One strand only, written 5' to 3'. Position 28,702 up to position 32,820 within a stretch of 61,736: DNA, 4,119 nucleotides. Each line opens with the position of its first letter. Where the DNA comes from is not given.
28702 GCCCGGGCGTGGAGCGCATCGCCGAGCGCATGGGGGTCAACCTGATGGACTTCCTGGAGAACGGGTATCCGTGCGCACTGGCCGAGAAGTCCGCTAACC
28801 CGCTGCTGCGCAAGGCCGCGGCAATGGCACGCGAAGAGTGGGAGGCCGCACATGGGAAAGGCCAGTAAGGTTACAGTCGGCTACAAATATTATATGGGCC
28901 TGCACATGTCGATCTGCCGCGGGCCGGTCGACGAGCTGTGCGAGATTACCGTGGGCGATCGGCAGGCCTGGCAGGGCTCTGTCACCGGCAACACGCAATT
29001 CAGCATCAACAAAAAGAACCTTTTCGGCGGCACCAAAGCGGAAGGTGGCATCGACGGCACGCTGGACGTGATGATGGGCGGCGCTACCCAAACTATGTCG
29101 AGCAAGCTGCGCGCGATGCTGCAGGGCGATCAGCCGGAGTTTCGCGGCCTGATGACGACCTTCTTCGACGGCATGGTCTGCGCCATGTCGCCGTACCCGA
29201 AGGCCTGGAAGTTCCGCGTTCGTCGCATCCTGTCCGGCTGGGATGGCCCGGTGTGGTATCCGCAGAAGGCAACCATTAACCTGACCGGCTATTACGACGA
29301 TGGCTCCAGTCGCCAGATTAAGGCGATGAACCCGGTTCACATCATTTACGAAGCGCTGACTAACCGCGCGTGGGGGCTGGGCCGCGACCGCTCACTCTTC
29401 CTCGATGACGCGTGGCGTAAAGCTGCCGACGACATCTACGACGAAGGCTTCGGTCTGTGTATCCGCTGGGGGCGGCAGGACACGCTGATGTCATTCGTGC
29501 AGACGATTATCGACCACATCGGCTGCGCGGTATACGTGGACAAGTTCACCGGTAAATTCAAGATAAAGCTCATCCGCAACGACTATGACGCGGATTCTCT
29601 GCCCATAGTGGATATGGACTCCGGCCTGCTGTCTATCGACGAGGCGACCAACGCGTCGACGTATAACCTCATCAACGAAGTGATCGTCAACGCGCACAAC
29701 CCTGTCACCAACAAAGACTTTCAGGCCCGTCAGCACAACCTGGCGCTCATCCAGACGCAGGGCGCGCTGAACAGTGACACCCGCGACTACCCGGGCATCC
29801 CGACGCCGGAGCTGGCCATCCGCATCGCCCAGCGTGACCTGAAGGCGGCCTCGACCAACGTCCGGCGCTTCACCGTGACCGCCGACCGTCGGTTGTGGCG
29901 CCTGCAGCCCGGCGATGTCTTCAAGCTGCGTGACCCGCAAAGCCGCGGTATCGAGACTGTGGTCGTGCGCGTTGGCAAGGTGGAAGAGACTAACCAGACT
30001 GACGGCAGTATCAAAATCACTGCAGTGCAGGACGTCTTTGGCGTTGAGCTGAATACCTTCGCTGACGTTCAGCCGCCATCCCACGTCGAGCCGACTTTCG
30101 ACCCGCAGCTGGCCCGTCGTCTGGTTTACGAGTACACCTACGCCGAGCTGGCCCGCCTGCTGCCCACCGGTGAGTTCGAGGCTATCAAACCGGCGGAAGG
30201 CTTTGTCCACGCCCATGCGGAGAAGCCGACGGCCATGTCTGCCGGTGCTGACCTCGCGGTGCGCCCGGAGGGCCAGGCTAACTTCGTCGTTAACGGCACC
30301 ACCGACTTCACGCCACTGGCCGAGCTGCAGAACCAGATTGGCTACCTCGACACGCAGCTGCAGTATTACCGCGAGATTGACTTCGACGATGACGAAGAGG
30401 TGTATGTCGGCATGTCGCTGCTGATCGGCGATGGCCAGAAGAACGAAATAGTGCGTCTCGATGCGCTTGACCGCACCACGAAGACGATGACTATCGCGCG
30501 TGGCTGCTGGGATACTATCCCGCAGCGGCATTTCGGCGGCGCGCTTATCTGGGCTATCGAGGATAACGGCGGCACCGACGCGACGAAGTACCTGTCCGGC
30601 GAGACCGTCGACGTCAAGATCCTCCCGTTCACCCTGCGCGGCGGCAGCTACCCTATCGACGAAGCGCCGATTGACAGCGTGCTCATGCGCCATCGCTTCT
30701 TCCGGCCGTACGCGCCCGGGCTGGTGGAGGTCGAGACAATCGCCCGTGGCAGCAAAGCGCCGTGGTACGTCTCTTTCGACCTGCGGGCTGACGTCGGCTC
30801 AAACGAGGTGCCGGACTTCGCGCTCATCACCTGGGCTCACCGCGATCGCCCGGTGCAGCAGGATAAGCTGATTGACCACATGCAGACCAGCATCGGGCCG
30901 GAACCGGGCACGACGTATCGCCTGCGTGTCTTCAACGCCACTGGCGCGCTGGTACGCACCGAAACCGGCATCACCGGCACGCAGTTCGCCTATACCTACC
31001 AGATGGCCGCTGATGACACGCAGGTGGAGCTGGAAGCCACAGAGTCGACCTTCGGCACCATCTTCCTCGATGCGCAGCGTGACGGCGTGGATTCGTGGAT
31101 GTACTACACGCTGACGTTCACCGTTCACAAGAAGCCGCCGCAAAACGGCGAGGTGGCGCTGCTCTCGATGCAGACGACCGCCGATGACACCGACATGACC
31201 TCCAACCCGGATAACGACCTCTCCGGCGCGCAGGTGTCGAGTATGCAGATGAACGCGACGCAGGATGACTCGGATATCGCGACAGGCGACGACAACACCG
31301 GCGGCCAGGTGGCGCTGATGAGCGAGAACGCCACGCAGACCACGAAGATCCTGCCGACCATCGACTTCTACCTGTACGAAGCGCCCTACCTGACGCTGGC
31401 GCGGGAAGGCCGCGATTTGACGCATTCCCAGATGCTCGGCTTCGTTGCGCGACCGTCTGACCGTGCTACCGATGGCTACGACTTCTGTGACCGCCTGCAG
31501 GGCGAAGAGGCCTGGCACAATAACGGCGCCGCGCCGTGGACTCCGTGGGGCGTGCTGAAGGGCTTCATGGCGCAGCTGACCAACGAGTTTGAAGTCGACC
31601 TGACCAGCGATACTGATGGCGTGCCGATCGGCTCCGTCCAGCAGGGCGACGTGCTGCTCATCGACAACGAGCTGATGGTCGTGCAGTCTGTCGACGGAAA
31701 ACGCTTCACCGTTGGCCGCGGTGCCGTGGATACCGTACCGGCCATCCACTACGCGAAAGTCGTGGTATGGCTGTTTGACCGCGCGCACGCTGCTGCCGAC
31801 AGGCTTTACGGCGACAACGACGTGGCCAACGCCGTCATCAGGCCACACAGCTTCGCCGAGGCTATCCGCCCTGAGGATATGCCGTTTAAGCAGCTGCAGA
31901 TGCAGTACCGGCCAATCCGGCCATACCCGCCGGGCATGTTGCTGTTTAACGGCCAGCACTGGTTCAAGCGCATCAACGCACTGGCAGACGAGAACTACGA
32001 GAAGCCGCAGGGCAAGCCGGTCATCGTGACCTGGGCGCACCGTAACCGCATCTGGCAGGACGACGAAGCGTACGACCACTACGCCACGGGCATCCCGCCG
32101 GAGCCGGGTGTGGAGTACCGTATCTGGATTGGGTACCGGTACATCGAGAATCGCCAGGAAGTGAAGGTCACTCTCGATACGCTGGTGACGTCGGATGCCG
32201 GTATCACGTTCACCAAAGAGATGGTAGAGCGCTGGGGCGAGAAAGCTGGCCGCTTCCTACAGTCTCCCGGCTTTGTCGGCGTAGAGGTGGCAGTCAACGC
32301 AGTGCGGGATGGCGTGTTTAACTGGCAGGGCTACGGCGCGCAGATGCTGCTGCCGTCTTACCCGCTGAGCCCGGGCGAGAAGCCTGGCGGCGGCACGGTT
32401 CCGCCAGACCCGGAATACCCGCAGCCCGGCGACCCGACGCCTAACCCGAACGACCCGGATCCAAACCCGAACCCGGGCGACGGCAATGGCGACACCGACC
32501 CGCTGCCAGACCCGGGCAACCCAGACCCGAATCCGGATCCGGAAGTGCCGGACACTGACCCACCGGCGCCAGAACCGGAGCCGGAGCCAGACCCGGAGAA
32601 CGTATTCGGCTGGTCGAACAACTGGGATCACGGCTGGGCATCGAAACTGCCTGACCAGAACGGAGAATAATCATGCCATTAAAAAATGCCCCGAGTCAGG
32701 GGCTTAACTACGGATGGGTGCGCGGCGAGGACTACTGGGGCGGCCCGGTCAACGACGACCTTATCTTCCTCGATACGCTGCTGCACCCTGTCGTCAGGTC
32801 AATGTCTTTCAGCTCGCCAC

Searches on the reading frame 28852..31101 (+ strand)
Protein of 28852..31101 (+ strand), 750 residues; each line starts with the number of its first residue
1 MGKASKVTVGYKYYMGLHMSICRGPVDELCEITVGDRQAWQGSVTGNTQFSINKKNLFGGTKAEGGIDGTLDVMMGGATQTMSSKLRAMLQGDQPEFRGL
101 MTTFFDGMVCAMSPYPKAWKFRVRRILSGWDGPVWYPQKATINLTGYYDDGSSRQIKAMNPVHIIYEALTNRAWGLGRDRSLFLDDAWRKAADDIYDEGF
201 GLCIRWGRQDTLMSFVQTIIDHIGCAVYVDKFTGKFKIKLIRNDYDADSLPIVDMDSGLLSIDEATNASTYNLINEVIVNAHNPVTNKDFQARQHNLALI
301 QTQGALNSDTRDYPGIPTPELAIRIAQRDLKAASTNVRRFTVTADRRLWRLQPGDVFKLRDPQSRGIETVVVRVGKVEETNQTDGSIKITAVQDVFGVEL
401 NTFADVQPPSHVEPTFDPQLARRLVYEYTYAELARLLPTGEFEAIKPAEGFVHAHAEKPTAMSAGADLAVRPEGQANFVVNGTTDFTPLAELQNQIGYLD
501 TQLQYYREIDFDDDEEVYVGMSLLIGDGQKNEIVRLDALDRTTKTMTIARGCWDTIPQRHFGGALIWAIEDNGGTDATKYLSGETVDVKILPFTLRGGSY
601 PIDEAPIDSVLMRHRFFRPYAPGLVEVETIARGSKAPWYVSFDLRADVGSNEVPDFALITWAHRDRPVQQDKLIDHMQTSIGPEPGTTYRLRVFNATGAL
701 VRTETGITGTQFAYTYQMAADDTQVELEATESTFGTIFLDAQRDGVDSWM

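Call 97: search_dna_similar(query=window:28852-31101:+, collection=phages, mode=protein, max_rows=3, max_evalue=1e-30)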
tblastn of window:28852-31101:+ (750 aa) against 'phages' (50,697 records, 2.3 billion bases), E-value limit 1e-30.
Records with a match: 748; places in all: 748; records where one place covers at least 80% of the query: 615.
Best place of each record, by identity: 60-80% 3; <60% 745.
By first word of the organism name: Pseudomonas 339; Salmonella 89; Vibrio 59; Xanthomonas 35; Stenotrophomonas 31; Rhodobacter 30; Proteus 21; Klebsiella 16; Aeromonas 15; Escherichia 11; and 28 more.
By host as written in the record: Pseudomonas aeruginosa 129; - 73; Pseudomonas aeruginosa PA14 44; Rhodobacter capsulatus YW1 30; Pseudomonas aeruginosa PAO1 28; Salmonella enterica subsp. enterica serovar Typhimurium 26; Vibrio parahaemolyticus 19; Pseudomonas sp. 16; and 185 more.
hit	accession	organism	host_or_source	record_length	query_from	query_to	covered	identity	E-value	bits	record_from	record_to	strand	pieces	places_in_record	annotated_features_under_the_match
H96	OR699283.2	Salmonella phage BAU.Micro_SLP-22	Salmonella sp.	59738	1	750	100%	72.9%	0e+0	1129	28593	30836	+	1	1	tail protein | tail assembly chaperone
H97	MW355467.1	Salmonella phage vB_SenS_ER3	Salmonella enterica subsp. enterica ...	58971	3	749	100%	53.0%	0e+0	808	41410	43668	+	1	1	hypothetical protein (x2)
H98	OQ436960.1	Salmonella phage ST-W23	Salmonella enterica subsp. enterica ...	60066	3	749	100%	53.0%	0e+0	807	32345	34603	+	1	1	putative phage tail protein | hypothetical protein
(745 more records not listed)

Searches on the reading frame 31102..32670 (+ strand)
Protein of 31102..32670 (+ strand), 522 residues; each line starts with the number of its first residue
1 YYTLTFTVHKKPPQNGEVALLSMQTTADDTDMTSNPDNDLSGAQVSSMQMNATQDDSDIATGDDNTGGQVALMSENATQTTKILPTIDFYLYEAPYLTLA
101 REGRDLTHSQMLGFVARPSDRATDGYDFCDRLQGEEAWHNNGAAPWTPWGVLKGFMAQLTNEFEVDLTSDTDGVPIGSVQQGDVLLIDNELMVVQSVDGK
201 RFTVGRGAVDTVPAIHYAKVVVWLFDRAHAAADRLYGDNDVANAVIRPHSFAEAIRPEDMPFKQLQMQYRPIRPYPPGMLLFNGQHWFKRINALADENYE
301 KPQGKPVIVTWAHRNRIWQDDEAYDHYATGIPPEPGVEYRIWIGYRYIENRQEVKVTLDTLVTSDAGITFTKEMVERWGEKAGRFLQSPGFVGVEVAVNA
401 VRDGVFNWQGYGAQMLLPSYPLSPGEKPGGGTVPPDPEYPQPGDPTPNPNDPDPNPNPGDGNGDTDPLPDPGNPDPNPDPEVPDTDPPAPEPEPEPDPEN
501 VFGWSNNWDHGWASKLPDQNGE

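Call 98: search_dna_similar(query=window:31102-32670:+, collection=phages, mode=protein, max_rows=3, max_evalue=1e-10)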
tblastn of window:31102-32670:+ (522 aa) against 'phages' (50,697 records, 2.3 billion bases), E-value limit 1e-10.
Records with a match: 422; places in all: 567; records where one place covers at least 80% of the query: 141.
Best place of each record, by identity: <60% 422.
By first word of the organism name: Pseudomonas 217; Salmonella 92; Proteus 21; Vibrio 16; Escherichia 10; Providencia 10; Stenotrophomonas 9; Sphingomonas 7; Serratia 6; Bordetella 6; and 14 more.
By host as written in the record: Pseudomonas aeruginosa 87; - 53; Pseudomonas aeruginosa PA14 40; Salmonella enterica subsp. enterica serovar Typhimurium 26; Salmonella enterica 16; Proteus mirabilis 15; Salmonella sp. 10; Sphingomonas sp. PM2 6; and 102 more.
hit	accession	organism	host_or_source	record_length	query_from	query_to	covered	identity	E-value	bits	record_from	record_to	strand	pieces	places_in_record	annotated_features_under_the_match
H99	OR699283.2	Salmonella phage BAU.Micro_SLP-22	Salmonella sp.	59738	1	429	82%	59.7%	1e-170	540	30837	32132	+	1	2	tail protein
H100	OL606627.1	Klebsiella phage vB_KaeS_Phraden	Klebsiella aerogenes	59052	1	431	83%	43.2%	5e-107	356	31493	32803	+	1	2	putative minor tail protein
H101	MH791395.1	Salmonella phage SeWh-1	Salmonella enterica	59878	1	431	83%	43.2%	2e-106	355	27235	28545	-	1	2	hypothetical protein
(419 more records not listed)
